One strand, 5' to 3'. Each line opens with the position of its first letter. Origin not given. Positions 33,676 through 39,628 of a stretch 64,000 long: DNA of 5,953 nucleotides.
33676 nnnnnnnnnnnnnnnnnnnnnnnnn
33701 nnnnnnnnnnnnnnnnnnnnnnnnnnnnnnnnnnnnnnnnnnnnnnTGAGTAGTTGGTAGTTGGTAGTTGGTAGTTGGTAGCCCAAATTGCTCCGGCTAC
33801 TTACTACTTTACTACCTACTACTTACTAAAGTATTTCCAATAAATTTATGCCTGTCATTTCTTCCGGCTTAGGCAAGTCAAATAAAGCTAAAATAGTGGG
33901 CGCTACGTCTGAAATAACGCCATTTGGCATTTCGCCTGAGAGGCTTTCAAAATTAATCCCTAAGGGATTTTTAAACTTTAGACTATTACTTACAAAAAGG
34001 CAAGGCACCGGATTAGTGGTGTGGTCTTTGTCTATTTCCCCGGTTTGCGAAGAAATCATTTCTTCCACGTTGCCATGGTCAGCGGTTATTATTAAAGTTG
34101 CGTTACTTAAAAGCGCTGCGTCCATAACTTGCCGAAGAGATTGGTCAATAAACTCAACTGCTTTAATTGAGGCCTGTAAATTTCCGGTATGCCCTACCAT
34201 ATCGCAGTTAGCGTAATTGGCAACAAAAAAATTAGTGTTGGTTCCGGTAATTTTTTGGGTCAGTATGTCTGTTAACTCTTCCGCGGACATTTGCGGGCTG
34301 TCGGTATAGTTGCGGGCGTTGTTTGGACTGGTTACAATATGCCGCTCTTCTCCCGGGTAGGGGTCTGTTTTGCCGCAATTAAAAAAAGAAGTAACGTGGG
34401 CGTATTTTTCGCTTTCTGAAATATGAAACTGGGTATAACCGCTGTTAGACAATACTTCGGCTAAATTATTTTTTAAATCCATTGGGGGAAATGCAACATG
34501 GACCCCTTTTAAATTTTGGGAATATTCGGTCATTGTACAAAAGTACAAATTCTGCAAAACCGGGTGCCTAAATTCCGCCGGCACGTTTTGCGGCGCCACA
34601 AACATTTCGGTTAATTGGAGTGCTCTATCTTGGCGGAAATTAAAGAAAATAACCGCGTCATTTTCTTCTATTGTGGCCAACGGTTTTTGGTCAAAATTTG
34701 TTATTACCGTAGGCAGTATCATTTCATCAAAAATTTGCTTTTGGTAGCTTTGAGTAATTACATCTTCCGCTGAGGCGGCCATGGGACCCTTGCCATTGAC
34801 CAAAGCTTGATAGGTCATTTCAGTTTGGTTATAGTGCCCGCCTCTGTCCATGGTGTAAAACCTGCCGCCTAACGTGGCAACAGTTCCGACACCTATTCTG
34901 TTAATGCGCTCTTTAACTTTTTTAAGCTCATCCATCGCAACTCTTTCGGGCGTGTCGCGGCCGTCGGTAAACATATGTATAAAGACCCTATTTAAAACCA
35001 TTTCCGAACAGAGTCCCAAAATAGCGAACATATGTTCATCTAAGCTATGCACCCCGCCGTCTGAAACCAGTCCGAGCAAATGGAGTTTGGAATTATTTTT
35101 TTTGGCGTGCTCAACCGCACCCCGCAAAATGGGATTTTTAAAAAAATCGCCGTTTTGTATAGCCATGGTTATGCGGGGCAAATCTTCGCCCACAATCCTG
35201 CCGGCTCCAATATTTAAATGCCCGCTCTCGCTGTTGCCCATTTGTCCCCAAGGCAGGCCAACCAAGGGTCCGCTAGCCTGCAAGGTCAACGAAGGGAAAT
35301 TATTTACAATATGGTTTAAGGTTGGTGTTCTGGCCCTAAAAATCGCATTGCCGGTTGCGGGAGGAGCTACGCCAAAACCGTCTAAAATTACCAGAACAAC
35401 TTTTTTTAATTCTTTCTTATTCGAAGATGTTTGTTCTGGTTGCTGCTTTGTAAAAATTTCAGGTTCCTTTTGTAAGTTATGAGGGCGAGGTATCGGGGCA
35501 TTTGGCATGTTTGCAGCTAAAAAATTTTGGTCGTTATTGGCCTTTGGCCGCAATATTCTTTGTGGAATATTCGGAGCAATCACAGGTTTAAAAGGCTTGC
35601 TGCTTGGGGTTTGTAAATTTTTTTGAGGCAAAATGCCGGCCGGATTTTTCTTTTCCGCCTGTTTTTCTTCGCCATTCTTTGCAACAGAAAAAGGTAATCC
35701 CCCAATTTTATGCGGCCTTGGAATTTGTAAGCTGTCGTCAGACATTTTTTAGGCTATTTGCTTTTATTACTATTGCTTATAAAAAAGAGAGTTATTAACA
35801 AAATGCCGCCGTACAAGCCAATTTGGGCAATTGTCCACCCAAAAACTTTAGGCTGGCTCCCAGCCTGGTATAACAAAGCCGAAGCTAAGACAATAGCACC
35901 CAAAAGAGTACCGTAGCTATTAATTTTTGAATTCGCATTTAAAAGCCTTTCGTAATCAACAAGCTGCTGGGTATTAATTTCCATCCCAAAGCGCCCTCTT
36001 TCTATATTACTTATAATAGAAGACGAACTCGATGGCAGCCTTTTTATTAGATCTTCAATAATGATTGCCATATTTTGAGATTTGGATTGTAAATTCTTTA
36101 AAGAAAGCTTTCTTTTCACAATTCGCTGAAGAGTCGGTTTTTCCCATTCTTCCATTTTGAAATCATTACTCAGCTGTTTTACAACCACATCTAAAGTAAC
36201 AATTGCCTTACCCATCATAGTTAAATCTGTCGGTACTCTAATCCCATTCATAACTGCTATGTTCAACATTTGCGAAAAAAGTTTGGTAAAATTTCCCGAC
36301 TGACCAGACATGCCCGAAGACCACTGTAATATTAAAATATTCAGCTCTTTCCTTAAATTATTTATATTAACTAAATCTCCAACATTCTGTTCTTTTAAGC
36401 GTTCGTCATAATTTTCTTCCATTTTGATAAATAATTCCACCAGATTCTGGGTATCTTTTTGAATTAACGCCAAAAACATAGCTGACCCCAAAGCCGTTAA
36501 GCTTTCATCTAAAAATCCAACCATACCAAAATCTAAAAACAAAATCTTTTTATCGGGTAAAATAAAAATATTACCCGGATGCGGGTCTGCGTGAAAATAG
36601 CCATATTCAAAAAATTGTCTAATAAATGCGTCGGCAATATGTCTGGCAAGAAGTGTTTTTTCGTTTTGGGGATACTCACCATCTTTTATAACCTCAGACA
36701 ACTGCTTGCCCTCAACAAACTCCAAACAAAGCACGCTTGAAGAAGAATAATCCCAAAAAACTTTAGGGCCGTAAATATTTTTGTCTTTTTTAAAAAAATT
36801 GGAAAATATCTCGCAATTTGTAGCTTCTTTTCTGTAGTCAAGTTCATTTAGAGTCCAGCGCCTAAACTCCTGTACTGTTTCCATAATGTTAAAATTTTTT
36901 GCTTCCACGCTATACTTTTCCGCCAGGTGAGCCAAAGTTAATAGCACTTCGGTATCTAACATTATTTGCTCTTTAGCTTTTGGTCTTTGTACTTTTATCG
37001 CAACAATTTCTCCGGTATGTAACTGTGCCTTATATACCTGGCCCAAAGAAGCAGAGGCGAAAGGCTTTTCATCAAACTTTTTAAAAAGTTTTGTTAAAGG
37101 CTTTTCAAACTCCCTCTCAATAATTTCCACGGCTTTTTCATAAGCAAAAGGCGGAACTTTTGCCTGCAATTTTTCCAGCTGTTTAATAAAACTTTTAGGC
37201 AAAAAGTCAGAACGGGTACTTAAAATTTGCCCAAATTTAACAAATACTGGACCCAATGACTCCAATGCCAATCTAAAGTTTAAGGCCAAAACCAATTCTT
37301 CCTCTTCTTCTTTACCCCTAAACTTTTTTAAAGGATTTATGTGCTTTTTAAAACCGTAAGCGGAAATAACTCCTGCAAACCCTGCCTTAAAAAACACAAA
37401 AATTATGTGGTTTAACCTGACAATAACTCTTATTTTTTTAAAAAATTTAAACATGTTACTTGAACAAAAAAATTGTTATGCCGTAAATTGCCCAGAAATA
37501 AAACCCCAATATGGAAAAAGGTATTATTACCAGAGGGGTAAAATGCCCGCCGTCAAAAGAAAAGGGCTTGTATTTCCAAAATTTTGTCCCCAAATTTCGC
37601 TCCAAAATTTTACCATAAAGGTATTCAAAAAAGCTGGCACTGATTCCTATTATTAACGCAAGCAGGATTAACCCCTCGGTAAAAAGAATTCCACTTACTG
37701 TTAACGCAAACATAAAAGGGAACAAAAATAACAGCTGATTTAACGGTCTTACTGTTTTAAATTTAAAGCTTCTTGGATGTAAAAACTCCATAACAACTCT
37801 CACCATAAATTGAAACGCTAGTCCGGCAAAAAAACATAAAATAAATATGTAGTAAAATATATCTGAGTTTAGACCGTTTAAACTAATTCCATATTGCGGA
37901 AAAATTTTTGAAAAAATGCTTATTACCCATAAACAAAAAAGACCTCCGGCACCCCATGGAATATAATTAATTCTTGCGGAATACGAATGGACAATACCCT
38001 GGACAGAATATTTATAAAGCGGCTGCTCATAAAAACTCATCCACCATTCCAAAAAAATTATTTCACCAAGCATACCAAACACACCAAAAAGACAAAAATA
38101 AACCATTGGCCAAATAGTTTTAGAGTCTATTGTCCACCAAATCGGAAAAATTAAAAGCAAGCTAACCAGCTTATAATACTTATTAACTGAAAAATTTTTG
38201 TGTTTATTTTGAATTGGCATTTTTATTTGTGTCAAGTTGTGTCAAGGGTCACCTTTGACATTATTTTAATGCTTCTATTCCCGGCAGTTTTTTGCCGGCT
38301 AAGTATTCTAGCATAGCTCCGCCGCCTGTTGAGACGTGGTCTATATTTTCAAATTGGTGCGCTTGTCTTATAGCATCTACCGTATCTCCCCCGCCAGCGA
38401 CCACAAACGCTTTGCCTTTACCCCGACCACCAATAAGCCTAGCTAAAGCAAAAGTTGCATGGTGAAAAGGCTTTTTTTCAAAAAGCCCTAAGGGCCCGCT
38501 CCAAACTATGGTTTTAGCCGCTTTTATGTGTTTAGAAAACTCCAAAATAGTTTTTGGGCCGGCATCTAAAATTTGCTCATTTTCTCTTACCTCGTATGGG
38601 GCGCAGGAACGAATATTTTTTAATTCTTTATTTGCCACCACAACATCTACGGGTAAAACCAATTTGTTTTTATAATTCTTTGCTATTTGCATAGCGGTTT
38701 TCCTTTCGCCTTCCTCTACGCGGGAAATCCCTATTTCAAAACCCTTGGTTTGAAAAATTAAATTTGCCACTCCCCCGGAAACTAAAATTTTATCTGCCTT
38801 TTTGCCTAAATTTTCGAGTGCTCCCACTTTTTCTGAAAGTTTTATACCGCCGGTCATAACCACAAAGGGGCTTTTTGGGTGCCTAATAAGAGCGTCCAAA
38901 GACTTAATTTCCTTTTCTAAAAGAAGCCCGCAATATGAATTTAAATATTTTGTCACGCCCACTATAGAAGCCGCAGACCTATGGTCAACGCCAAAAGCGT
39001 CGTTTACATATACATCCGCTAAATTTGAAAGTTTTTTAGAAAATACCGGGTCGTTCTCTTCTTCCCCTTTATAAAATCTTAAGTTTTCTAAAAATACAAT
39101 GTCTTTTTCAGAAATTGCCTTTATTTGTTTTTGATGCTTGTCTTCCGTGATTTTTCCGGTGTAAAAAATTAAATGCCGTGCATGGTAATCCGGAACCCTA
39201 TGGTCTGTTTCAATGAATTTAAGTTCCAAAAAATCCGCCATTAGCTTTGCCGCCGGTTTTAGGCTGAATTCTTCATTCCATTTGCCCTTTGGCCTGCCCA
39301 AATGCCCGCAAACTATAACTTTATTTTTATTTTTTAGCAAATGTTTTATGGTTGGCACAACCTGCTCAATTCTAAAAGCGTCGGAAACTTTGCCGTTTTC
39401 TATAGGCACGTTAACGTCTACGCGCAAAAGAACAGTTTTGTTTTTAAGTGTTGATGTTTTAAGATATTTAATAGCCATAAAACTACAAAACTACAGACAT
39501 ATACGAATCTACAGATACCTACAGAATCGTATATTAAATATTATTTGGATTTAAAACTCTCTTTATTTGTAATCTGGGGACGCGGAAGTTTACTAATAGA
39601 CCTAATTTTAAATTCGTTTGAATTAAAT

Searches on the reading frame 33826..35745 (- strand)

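Call 57: search_protein_families(library=pfam, proteins=[window:33826-35745:-], max_evalue=0.00001)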
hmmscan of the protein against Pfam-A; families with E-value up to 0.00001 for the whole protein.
window:33826-35745:- (639 aa): 3 families
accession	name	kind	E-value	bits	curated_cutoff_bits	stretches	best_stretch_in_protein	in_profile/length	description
PF06415.18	iPGM_N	-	4.2e-72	242.6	27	1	192-409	1-216/217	BPG-independent PGAM N-terminus (iPGM_N)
PF01676.23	Metalloenzyme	-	3.7e-65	220.4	24.3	1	114-625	1-251/252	Metalloenzyme superfamily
PF00884.28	Sulfatase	-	1.6e-07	31.4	25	0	400-623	52-300/301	Sulfatase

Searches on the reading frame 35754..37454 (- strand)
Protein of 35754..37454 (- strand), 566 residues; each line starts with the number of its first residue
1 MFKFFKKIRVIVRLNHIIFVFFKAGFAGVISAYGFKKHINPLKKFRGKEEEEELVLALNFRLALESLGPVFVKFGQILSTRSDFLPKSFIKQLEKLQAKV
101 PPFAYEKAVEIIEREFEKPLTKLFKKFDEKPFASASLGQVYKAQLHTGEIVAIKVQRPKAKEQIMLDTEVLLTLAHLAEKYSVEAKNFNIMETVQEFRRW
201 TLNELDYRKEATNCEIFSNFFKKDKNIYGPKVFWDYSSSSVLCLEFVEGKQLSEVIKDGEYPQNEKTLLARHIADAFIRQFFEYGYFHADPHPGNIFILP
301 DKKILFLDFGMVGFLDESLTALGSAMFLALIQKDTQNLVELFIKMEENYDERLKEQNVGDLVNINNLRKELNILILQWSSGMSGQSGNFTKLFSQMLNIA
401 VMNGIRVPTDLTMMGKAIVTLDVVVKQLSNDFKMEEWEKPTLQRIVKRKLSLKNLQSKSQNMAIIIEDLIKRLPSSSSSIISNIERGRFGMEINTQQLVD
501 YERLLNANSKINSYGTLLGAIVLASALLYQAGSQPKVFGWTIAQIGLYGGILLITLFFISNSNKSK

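Call 57: search_protein_families(library=pfam, proteins=[window:35754-37454:-], max_evalue=0.00001)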
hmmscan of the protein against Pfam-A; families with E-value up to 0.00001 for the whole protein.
window:35754-37454:- (566 aa): 2 families
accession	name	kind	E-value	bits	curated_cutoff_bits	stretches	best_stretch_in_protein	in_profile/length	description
PF03109.22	ABC1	-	7.5e-73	245.1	22.9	1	95-341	1-243/244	ABC1 atypical kinase-like domain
PF00069.31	Pkinase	-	1.9e-08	34.5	31.7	1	224-319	57-152/263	Protein kinase domain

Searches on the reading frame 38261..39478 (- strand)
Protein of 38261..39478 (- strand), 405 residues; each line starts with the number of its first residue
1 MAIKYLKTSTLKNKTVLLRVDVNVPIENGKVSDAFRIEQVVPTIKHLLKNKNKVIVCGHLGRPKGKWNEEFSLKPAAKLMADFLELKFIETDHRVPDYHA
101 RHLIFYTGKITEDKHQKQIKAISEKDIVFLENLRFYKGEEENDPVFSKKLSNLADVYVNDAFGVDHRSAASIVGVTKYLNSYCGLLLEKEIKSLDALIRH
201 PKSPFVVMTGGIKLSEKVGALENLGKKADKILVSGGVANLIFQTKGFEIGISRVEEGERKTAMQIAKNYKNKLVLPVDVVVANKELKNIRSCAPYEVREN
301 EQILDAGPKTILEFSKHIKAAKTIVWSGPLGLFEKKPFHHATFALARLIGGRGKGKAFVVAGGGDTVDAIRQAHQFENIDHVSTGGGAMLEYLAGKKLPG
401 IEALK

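Call 57: search_protein_families(library=pfam, proteins=[window:38261-39478:-], max_evalue=0.00001)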
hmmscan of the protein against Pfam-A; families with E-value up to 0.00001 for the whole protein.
window:38261-39478:- (405 aa): 1 family
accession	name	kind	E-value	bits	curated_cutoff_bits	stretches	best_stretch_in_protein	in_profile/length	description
PF00162.24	PGK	-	6.5e-122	407.6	27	1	8-396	3-379/379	Phosphoglycerate kinase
